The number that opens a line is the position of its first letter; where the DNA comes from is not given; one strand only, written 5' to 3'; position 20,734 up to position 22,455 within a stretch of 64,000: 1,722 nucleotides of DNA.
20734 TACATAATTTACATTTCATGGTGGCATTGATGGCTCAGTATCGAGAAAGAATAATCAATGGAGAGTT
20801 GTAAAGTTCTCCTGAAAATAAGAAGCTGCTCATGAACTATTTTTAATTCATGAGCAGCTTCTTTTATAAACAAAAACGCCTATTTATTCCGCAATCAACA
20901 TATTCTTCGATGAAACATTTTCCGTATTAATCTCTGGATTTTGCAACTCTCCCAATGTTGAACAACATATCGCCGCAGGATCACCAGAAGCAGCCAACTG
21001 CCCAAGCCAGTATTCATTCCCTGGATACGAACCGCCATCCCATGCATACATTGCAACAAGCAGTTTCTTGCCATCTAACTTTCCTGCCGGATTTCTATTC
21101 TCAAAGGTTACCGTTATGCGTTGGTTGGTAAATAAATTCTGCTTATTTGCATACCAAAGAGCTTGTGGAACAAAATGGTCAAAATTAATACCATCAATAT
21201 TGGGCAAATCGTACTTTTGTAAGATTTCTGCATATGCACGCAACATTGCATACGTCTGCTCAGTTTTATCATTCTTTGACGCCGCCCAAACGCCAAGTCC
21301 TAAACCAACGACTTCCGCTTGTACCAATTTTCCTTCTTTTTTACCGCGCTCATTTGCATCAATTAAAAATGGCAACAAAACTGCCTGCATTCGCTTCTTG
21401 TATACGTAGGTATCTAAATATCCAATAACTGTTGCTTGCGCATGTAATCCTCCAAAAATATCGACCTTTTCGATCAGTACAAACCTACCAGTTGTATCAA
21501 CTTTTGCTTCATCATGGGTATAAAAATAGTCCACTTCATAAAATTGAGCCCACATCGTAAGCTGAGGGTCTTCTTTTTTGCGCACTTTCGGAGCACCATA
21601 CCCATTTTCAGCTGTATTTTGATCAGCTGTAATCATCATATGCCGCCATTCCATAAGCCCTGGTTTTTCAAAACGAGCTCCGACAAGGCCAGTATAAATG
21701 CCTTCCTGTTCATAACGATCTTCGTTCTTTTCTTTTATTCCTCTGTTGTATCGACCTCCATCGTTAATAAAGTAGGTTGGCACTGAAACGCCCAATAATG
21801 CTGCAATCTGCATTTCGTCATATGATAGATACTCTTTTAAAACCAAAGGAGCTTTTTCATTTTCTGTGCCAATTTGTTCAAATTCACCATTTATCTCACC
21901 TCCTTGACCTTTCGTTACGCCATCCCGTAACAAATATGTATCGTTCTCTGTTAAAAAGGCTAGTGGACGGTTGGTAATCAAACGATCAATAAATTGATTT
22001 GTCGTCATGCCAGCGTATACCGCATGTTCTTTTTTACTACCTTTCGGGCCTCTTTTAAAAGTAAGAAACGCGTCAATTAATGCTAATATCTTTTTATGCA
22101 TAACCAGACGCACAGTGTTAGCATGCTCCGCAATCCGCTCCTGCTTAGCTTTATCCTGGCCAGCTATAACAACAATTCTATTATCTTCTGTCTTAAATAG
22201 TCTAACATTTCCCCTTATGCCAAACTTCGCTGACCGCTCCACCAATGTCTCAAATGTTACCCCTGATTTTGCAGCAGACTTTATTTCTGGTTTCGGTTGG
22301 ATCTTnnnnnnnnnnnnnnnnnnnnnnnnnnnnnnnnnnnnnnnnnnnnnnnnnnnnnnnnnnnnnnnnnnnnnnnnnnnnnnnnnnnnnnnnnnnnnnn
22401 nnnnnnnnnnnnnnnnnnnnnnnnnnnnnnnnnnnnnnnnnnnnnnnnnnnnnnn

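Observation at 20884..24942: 4-kb gene for a secreted giant protein with Pro/Ala-rich repeats, a charged coiled coil and a tandemly duplicated roughly 430-aa unknown domain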

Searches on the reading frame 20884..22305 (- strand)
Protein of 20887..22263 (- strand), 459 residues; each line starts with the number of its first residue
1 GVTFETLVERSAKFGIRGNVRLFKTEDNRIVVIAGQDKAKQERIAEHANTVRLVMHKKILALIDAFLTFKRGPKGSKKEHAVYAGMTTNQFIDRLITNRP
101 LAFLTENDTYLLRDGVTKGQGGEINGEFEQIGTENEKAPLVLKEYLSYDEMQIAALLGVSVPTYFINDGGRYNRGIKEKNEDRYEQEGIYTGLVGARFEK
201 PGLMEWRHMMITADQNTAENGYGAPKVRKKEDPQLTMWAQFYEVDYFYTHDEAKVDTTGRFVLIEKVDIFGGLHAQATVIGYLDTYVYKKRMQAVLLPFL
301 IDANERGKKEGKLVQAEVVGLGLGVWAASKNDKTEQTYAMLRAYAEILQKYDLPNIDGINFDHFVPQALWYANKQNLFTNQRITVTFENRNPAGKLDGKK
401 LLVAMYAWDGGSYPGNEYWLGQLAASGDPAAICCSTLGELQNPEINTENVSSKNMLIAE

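Call 15: find_homologous_proteins(query=window:20887-22263:-, max_evalue=0.00001)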
Query seq(459 aa) (459 aa): 1281 proteins with E <= 0.00001 among 8000 candidates; the best 120 are listed.
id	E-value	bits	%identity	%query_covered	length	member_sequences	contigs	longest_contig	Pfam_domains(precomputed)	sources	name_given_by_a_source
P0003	5.2e-126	439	52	100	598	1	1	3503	PF24754.2,PF16062.11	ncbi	-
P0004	9.5e-124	432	51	97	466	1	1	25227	PF24754.2,PF16062.11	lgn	-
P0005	1.5e-123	431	51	99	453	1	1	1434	PF16062.11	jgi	-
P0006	2.9e-123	430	51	99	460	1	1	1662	PF24754.2,PF16062.11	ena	-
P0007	4.3e-123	430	49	99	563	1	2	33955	PF24754.2,PF16062.11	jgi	jgi:hypothetical protein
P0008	6.8e-123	429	50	97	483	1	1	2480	PF24754.2,PF16062.11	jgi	jgi:hypothetical protein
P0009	4.6e-122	426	50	97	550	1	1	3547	PF24754.2,PF16062.11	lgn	-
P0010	5.0e-122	426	50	97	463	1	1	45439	PF24754.2,PF16062.11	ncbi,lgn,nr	ncbi:MAG: DUF4804 domain-containing protein [Candidatus Dependentiae bacterium]|nr:DUF4804 domain-co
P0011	1.3e-121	425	51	97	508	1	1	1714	PF24754.2,PF16062.11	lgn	-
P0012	1.5e-121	425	52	97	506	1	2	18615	PF24754.2,PF16062.11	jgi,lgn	-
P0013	5.0e-121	423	50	99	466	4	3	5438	PF16062.11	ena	-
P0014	1.2e-120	422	50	100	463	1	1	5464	PF16062.11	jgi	-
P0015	2.8e-120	421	50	98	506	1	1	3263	PF24754.2,PF16062.11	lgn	-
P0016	5.6e-120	420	49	100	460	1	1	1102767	PF24754.2,PF16062.11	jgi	jgi:hypothetical protein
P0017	1.2e-119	418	51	97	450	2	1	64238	PF24754.2,PF16062.11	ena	-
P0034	8.5e-117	409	49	99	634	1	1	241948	PF24754.2,PF16062.11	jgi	jgi:hypothetical protein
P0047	3.4e-115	404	49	100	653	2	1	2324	PF16062.11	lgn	-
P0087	7.8e-111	389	48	97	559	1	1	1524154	PF16062.11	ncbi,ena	-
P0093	5.9e-110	386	48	97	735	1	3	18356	PF16062.11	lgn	-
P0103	1.2e-108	382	47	97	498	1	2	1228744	PF24754.2,PF16062.11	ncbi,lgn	-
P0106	4.7e-108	380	49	97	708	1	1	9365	PF24754.2,PF16062.11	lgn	-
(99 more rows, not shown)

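Call 23: find_related_loci(query=A1, collection=genome_contigs, flank=6000)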
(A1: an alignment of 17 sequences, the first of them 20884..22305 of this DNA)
Query A1 (473 aa) in genome_contigs; peptide patterns used: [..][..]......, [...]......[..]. (x = any residue, [..] = any of these).
324 stretches matched a pattern; 68 encode a relative of the query (tblastn E <= 1e-3); 68 distinct loci.
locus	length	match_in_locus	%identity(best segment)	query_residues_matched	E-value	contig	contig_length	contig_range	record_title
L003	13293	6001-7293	51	16-469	1e-133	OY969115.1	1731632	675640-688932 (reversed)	MAG: uncultured bacterium isolate MFD01716.bin.c.1 genome assembly, chromosome: 1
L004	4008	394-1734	48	4-471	2e-131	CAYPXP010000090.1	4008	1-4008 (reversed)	MAG TPA_asm: uncultured Pseudomonadota bacterium isolate SRP178699_co1_193 genome assembly, contig: NODE_34610_length_40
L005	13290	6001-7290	51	16-469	2e-128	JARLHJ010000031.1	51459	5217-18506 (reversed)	MAG: Candidatus Babeliales bacterium isolate MAG_BO39 MetaBAT2_Bin_39_Oxic_k141_1798469, whole genome shotgun sequence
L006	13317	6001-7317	50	6-460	1e-127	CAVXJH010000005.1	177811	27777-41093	MAG: Candidatus Babeliales bacterium isolate MFD03323.bin.2.33 genome assembly, contig: contig_45609, whole genome shotg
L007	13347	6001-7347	46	5-470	2e-127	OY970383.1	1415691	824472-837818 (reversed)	MAG: uncultured bacterium isolate MFD09671.bin.c.5 genome assembly, chromosome: 1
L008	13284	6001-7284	48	17-469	2e-126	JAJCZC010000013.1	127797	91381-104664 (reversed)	MAG: Candidatus Dependentiae bacterium isolate OFTM133 OFTM133_12, whole genome shotgun sequence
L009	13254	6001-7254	50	15-471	4e-126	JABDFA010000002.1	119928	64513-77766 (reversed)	MAG: Candidatus Dependentiae bacterium isolate BWMinHeated_Nextera35_MAG3 3300020947.a:Ga0207103_10002, whole genome sho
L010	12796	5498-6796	50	3-467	2e-124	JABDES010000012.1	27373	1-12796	MAG: Candidatus Dependentiae bacterium isolate BWMinControl_Nextera24_MAG1 3300020936.a:Ga0207000_1104, whole genome sho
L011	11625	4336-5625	48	17-469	1e-122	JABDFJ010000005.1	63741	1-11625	MAG: Chlamydiae bacterium isolate BWOrgHeat_Nextera10_MAG1 3300020972.a:Ga0206894_1009, whole genome shotgun sequence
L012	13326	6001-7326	48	5-460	3e-122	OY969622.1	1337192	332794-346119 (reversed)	MAG: Candidatus Babeliales bacterium isolate MFD04434.bin.c.2 genome assembly, chromosome: 1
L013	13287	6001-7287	48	3-460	2e-122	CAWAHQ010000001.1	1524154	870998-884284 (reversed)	MAG: uncultured bacterium isolate MFD04434.bin.1.151 genome assembly, contig: contig_34089, whole genome shotgun sequenc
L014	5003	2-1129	50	46-460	1e-120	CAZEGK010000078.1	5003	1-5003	MAG TPA_asm: uncultured bacterium isolate SRP262948_co1_167 genome assembly, contig: NODE_19071_length_5003_cov_15.14308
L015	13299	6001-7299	47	9-460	9e-119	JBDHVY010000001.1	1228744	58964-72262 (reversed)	MAG: Candidatus Dependentiae bacterium isolate AS-MICRO-OLR.1 NODE_2_length_1228744_cov_9.698095, whole genome shotgun s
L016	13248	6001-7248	47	13-460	1e-118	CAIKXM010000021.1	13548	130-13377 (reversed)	uncultured bacterium isolate Loclat_bin-14005 genome assembly, contig: bin-14005:21/50, whole genome shotgun sequence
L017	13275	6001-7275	46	8-460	8e-116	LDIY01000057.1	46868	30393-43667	MAG: candidate division TM6 bacterium SOIL31 contig_5512, whole genome shotgun sequence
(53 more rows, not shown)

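Call 29: search_protein_families(library=pfam, proteins=[P0047, P0093, P0106, P0034], max_evalue=0.01)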
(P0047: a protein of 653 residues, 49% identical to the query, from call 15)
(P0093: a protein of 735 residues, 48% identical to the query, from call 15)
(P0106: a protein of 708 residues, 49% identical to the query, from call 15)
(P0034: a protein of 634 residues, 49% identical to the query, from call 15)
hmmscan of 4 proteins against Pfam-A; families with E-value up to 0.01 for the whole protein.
P0047 (653 aa): 2 families
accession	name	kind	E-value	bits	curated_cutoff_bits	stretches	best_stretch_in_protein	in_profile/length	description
PF16062.10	MavL-like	-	1.4e-120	403.6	27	1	28-459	4-436/448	ADP-ribosylhydrolase MavL-like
PF24754.1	MavL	-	4e-05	23.1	27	1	271-438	135-304/325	Macrodomain effector MavL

P0093 (735 aa): 1 family
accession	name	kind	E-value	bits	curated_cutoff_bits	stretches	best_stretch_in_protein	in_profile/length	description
PF16062.10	MavL-like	-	1.3e-111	374.1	27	1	42-469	2-425/448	ADP-ribosylhydrolase MavL-like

P0106 (708 aa): 2 families
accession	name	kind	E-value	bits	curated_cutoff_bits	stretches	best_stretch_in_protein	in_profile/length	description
PF16062.10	MavL-like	-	2.3e-126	422.7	27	1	273-704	2-430/448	ADP-ribosylhydrolase MavL-like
PF24754.1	MavL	-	5.1e-06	26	27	1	521-697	132-312/325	Macrodomain effector MavL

P0034 (634 aa): 2 families
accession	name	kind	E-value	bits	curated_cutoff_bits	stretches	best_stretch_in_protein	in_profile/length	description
PF16062.10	MavL-like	-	8.2e-108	361.6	27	1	191-628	3-429/448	ADP-ribosylhydrolase MavL-like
PF24754.1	MavL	-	3.6e-06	26.5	27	1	461-614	143-305/325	Macrodomain effector MavL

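Call 31: search_protein_representatives(alignment_id=A1)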
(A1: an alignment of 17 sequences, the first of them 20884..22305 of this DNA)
Query: 17 sequences, 499 profile positions. Proteins with E-value up to 0.001 (for the whole library): 2462; up to 1e-10: 1908; up to 1e-30: 1109. The best 150 are listed.
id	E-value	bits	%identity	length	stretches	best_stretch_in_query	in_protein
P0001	0.0e+00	1292.0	-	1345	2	22-495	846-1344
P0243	6.8e-256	866.3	-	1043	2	65-495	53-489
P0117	4.1e-243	824.1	-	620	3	63-460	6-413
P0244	4.4e-228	774.5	-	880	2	67-496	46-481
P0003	6.1e-226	767.5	-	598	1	49-495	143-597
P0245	6.5e-216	734.4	-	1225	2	63-493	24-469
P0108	5.1e-208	708.3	-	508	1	60-496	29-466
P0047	1.7e-207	706.6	-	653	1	59-496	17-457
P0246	5.7e-206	701.6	-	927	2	121-492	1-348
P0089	5.7e-205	698.3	-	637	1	59-492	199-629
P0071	2.0e-204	696.5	-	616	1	56-492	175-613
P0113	4.3e-202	688.8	-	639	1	14-494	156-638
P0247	6.6e-202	688.2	-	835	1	49-495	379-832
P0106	2.7e-201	686.2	-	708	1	38-495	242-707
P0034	8.9e-201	684.4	-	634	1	15-487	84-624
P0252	1.6e-189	647.4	-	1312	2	62-493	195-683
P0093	2.1e-182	623.9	-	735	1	52-490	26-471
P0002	6.3e-166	569.5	-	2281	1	66-496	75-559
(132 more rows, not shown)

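Call 59: find_encoding_contigs(protein=P0016, flank=8000, max_places=1)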
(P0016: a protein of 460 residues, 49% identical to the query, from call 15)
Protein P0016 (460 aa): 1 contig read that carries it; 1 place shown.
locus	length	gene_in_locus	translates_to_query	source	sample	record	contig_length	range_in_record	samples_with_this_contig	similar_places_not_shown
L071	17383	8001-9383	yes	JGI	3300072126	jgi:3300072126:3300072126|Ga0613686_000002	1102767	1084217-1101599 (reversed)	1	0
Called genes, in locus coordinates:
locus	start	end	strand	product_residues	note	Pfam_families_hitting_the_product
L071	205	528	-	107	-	-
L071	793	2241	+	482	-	PF00749:tRNA-synt_1c, PF19269:Anticodon_2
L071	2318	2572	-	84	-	-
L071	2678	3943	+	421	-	PF00324:AA_permease, PF03845:Spore_permease, PF13520:AA_permease_2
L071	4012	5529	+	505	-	-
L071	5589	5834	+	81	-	PF01165:Ribosomal_S21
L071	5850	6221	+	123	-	PF02033:RBFA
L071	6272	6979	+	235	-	PF06750:A24_N_bact, PF01478:Peptidase_A24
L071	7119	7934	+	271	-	-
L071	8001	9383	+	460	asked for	PF16062:MavL-like, PF24754:MavL (weak)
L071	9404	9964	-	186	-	-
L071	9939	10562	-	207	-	PF01300:Sua5_yciO_yrdC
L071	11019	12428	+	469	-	PF02875:Mur_ligase_C (weak), PF27239:FOL3_C (weak)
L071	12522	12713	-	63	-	-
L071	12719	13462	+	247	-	PF00119:ATP-synt_A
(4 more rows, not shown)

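Call 60: find_encoding_contigs(protein=P0087, flank=8000, max_places=1)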
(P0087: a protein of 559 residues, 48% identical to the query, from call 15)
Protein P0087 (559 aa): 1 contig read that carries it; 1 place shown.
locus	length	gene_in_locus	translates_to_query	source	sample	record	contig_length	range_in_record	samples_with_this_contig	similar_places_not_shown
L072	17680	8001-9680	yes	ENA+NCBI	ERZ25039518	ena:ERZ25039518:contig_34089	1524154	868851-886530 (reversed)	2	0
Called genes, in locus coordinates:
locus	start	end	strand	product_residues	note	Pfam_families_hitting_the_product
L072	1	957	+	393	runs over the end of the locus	PF12323:HTH_OrfB_IS605, PF01385:OrfB_IS605, PF07282:Cas12f1-like_TNB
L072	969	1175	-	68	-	-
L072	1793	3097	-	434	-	PF01326:PPDK_N (weak), PF00391:PEP-utilizers, PF02896:PEP-utilizers_C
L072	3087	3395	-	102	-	PF01326:PPDK_N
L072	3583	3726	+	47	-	-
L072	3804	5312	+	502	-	PF00732:GMC_oxred_N, PF05199:GMC_oxred_C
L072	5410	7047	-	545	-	PF12796:Ank_2, PF13857:Ank_5, PF00023:Ank, PF13637:Ank_4, PF12796:Ank_2, PF13857:Ank_5, PF00023:Ank, PF13637:Ank_4, +8 more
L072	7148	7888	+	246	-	PF01728:FtsJ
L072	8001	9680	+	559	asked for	PF16062:MavL-like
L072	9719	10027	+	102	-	-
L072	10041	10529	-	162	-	-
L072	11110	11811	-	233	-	PF13408:Zn_ribbon_recom (weak)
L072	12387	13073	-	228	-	-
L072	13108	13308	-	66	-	-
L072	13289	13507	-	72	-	-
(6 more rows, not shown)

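Call 61: find_encoding_contigs(protein=P0103, flank=8000, max_places=1)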
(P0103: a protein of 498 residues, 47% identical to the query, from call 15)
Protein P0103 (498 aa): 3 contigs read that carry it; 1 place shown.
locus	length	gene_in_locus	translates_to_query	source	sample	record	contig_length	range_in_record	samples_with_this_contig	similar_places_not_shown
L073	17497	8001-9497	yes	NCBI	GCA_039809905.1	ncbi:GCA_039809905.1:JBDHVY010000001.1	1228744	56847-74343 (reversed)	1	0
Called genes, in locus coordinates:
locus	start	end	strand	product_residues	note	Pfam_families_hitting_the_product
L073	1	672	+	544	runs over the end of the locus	PF00089:Trypsin, PF13365:Trypsin_2, PF00595:PDZ (weak), PF13180:PDZ_2, PF17820:PDZ_6 (faint), PF17815:PDZ_3 (faint)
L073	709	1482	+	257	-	PF13857:Ank_5 (faint)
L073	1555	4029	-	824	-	PF01326:PPDK_N, PF00391:PEP-utilizers, PF02896:PEP-utilizers_C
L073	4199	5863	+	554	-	PF00732:GMC_oxred_N, PF05199:GMC_oxred_C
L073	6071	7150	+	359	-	PF26178:Rv2075c_cat, PF26146:PI-PLC_X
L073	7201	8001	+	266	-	PF01479:S4, PF01728:FtsJ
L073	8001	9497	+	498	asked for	PF16062:MavL-like, PF24754:MavL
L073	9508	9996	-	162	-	-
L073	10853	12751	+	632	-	PF15534:Ntox35 (weak)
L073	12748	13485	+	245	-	-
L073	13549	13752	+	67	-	-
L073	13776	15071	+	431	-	PF00144:Beta-lactamase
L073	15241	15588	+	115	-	-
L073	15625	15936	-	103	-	-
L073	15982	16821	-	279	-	PF04471:Mrr_cat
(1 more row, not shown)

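Call 65: predict_structure(alignment_id=A3)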
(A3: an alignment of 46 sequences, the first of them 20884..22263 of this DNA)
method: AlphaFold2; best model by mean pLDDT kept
length: 459 residues; sequences in the alignment: 46
mean_pLDDT: 87.6   pTM: 0.91
mean pLDDT of the five models: 87.6, 87.6, 86.8, 86.6, 86.2
residues with pLDDT >= 90: 278; 70-90: 135; 50-70: 41; < 50: 5
segments of 3 or more residues with pLDDT < 50: 424-427
pLDDT, mean of each block of 10 residues (from residue 1): 95 77 80 97 98 97 97 94 97 93 75 86 73 92 94 92 92 83 93 71 86 95 94 94 97 96 85 80 94 95 98 91 66 85 95 96 84 82 88 89 82 62 48 84 93 96
secondary structure, 60 per line:
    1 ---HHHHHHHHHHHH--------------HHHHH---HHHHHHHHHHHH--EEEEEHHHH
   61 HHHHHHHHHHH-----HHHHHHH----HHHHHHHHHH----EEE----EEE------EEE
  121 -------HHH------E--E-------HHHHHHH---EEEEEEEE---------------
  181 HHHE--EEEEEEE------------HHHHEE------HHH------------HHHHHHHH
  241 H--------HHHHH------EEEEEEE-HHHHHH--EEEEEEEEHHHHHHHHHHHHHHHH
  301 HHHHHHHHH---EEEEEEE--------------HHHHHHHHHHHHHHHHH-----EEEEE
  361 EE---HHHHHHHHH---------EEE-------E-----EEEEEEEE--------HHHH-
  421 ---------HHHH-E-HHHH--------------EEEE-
elements in order: H4-15 H30-34 H38-49 E52-56 H57-71 H77-83 H88-97 E102-104 E109-111 E118-120 H148-154 E158-165 E187-193 H206-209 H233-241 H250-254 E261-267 H269-274 E277-284 H285-309 E313-319 H334-350 E356-362 H366-374 E384-386 E400-407 H416-419 H430-433 H437-440 E455-458

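Call 68: find_related_loci(query=A1, collection=viral_contigs, flank=3000)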
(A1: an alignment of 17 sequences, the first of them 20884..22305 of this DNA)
Query A1 (473 aa) in viral_contigs; peptide patterns used: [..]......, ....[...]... (x = any residue, [..] = any of these).
34 stretches matched a pattern; 5 encode a relative of the query (tblastn E <= 1e-3); 5 distinct loci.
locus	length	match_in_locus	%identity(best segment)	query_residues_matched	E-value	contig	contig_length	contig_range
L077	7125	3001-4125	39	55-460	8e-87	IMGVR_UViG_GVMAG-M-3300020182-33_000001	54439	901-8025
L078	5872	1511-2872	30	18-462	3e-53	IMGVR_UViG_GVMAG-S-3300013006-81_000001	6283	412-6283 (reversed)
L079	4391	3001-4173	31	63-461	1e-48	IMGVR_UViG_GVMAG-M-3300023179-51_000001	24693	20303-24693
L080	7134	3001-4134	28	91-446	2e-27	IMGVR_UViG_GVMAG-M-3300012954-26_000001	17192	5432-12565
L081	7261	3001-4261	28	51-470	2e-40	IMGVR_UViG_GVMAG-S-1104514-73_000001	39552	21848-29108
